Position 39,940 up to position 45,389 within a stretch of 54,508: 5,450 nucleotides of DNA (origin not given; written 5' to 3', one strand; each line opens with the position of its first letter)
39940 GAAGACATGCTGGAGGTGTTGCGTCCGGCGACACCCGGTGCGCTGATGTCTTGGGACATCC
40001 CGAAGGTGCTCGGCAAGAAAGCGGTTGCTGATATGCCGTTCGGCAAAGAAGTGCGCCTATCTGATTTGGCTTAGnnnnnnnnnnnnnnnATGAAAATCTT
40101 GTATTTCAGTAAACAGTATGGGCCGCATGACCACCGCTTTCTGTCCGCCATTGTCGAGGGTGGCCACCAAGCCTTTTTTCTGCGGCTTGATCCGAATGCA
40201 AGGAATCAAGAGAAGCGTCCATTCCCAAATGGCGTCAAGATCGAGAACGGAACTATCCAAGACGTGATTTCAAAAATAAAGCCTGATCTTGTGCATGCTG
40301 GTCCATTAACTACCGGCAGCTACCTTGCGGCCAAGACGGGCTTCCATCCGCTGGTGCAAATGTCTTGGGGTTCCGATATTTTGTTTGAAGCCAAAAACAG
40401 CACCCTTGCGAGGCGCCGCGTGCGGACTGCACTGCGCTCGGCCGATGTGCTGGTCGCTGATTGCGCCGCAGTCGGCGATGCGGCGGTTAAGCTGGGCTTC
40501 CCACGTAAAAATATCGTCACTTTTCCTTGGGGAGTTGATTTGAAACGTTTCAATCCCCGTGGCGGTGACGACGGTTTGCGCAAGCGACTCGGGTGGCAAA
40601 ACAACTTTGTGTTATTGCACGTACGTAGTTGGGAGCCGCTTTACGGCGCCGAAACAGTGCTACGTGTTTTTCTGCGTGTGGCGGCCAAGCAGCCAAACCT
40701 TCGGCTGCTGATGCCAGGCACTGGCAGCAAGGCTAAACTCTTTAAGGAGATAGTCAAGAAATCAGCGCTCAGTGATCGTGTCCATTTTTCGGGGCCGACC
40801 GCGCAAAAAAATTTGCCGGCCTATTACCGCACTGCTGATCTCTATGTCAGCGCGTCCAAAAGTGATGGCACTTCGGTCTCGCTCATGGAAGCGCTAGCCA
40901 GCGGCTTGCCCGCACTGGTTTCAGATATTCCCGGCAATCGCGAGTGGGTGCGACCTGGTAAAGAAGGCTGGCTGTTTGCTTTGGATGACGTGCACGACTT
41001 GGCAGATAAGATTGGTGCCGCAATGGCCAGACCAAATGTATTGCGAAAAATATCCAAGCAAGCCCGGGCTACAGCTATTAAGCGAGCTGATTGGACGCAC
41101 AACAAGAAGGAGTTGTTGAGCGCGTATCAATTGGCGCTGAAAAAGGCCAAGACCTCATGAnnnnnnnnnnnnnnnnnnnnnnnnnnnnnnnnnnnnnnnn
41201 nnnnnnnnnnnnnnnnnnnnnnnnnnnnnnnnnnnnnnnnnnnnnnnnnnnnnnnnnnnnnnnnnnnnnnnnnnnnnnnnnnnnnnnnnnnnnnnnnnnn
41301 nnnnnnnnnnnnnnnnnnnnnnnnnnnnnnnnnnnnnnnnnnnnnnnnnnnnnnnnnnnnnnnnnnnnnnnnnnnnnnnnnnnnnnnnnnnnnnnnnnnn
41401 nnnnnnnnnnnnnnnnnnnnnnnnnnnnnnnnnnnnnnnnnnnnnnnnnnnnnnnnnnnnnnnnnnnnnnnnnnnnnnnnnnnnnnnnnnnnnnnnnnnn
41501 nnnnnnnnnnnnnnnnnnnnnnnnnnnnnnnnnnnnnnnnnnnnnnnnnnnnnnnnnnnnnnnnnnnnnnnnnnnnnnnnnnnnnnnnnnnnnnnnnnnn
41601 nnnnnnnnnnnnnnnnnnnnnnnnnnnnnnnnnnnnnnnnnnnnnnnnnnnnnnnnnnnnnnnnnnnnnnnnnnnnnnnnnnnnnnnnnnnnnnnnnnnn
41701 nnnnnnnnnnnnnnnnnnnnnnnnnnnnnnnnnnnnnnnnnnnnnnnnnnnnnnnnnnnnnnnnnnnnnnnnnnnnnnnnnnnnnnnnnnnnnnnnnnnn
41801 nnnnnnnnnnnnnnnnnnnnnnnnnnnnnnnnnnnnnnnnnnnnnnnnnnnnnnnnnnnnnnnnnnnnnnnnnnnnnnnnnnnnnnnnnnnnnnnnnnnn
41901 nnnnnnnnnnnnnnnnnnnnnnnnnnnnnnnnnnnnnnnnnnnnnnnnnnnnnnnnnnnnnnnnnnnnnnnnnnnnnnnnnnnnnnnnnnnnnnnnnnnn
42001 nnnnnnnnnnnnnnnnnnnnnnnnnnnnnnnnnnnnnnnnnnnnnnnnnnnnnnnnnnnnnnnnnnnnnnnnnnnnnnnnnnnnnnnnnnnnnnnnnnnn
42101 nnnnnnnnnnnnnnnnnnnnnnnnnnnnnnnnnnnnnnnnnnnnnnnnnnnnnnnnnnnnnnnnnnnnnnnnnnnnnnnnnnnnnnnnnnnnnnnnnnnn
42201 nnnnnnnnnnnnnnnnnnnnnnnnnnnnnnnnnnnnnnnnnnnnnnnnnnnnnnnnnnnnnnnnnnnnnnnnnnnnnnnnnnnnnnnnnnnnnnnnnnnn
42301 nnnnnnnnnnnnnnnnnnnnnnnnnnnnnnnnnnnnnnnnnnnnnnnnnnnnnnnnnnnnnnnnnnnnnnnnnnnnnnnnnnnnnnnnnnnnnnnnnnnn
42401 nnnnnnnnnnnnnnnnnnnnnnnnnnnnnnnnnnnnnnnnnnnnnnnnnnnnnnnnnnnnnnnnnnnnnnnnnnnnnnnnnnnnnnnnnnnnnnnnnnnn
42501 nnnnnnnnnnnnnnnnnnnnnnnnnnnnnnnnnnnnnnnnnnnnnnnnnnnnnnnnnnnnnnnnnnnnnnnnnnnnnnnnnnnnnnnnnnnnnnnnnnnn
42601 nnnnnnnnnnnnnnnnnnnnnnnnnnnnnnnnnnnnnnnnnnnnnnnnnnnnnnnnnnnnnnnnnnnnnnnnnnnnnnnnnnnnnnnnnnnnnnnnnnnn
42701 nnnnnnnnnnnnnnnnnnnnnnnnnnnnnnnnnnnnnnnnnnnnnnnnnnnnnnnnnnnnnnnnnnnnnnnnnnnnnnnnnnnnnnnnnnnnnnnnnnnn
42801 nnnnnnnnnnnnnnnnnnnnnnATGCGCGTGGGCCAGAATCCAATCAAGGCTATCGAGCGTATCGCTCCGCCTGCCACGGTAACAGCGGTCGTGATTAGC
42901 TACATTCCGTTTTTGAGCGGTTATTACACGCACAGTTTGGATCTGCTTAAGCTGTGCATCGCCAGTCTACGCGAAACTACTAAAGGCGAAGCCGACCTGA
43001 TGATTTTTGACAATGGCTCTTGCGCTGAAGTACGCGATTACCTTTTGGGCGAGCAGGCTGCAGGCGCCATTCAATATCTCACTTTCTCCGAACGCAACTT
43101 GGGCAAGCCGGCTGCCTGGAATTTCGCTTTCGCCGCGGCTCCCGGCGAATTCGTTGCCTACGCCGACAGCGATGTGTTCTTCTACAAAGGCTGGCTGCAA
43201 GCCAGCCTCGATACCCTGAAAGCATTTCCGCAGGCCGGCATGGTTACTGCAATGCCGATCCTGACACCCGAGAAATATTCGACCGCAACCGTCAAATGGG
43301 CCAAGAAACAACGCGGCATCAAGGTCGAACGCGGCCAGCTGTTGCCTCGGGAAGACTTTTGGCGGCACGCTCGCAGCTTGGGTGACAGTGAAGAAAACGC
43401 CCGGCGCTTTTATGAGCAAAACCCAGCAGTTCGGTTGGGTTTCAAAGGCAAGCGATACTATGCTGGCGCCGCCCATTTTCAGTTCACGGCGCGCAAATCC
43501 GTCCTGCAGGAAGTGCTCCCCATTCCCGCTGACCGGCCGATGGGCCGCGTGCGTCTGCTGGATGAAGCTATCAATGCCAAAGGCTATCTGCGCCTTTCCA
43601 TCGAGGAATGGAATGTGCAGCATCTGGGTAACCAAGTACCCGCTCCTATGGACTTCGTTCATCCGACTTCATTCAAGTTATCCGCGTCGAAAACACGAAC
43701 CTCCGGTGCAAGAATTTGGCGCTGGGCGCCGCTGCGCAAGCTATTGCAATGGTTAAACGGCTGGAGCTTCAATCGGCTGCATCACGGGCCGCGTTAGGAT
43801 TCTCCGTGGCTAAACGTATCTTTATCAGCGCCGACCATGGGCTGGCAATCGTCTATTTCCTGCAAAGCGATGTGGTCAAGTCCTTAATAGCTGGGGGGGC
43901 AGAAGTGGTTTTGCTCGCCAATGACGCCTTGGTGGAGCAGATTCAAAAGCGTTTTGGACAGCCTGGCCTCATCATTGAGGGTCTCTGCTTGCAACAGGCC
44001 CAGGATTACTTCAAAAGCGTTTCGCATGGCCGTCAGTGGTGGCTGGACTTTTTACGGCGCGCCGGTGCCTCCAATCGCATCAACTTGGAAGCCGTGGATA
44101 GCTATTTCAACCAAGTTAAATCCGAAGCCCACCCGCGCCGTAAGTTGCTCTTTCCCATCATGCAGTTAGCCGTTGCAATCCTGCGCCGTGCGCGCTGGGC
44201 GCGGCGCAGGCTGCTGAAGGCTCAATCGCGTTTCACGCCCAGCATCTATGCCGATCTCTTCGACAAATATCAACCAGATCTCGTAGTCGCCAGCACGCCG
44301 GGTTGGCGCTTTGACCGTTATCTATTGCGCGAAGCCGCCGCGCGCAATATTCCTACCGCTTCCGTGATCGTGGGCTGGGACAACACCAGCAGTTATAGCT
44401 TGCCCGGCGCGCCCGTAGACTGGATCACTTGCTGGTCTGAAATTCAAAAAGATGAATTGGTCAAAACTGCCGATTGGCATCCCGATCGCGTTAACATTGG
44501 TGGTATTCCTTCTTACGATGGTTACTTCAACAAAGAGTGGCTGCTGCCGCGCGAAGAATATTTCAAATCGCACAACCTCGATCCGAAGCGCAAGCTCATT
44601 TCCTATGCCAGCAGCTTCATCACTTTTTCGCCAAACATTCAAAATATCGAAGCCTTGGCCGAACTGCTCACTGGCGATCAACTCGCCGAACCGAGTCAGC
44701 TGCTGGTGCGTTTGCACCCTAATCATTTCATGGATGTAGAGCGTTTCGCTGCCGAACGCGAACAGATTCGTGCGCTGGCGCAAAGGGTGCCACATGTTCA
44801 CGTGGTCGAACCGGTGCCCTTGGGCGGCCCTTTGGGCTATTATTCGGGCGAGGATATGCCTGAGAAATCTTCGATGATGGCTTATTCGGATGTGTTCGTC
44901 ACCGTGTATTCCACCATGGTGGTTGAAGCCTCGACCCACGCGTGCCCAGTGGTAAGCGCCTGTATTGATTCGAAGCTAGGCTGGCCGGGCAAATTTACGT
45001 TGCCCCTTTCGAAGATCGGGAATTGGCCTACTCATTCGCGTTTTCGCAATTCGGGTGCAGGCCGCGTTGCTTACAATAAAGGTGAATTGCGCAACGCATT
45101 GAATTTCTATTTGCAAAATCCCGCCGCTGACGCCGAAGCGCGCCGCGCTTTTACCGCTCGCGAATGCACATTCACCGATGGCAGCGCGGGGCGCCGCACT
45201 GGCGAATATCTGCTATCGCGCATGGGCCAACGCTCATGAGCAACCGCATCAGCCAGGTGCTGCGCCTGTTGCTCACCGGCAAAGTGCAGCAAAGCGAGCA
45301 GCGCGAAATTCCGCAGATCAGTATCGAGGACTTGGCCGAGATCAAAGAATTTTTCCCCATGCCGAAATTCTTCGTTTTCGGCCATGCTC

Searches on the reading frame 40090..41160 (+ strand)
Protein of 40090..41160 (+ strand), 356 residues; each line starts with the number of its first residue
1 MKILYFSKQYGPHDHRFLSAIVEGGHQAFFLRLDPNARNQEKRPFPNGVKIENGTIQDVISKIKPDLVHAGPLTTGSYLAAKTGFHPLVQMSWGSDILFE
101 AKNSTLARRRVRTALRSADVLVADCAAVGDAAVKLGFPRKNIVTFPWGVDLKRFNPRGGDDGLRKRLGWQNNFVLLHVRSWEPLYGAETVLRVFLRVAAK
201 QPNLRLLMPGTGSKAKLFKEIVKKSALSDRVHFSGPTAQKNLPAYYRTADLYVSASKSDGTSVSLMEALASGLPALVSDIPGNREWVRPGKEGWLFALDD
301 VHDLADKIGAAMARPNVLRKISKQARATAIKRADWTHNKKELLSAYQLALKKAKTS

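Call 48: search_protein_families(library=pfam, proteins=[window:40090-41160:+], max_evalue=0.0001)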
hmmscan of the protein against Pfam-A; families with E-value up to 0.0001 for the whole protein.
window:40090-41160:+ (356 aa): 6 families
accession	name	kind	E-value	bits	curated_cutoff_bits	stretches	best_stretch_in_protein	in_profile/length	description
PF00534.26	Glycos_transf_1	-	6.7e-30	104.3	26.4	1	164-327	6-171/172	Glycosyl transferases group 1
PF13692.12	Glyco_trans_1_4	-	3.1e-24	86.3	27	1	174-312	3-140/142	Glycosyl transferases group 1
PF13524.12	Glyco_trans_1_2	-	1.1e-10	42.1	25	1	193-343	4-143/144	Glycosyl transferase-like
PF13477.12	Glyco_trans_4_2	-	4e-09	37.2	23.4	1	55-123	65-137/139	Glycosyl transferase 4-like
PF13439.12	Glyco_transf_4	-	7e-07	29.9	28.5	1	55-153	63-170/170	Glycosyltransferase Family 4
PF13579.12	Glyco_trans_4_4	-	1e-05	26.3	29.7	1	59-147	66-157/158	Glycosyl transferase 4-like domain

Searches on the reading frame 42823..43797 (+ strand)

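Call 48: search_protein_families(library=pfam, proteins=[window:42823-43797:+], max_evalue=0.0001)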
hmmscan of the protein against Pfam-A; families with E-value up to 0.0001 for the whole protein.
window:42823-43797:+ (324 aa): 1 family
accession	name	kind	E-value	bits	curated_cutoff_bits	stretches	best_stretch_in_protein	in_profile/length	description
PF00535.33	Glycos_transf_2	-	7.3e-12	46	23.3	1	40-146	11-117/168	Glycosyl transferase family 2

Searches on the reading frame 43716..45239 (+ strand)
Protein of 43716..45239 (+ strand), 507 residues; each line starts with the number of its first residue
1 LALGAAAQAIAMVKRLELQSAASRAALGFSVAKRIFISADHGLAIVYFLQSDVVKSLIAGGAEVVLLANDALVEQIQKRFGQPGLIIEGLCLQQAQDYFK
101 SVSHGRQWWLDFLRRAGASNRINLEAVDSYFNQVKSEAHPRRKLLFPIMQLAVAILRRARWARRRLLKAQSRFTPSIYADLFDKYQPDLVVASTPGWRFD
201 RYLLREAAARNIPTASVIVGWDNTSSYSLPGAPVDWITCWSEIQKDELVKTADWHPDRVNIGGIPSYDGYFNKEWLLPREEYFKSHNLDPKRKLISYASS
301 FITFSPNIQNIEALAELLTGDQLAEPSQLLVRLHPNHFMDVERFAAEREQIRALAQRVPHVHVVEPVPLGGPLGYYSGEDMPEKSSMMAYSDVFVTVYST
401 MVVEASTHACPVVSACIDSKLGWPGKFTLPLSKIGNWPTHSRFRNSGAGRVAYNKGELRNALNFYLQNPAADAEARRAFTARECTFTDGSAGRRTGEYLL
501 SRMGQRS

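Call 48: search_protein_families(library=pfam, proteins=[window:43716-45239:+], max_evalue=0.0001)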
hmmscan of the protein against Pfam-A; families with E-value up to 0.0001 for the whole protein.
window:43716-45239:+ (507 aa): 1 family
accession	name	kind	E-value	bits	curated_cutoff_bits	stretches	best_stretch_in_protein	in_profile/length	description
PF04464.20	Glyphos_transf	-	4.4e-05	23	22.1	0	444-499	310-365/367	CDP-Glycerol:Poly(glycerophosphate) glycerophosphotransferase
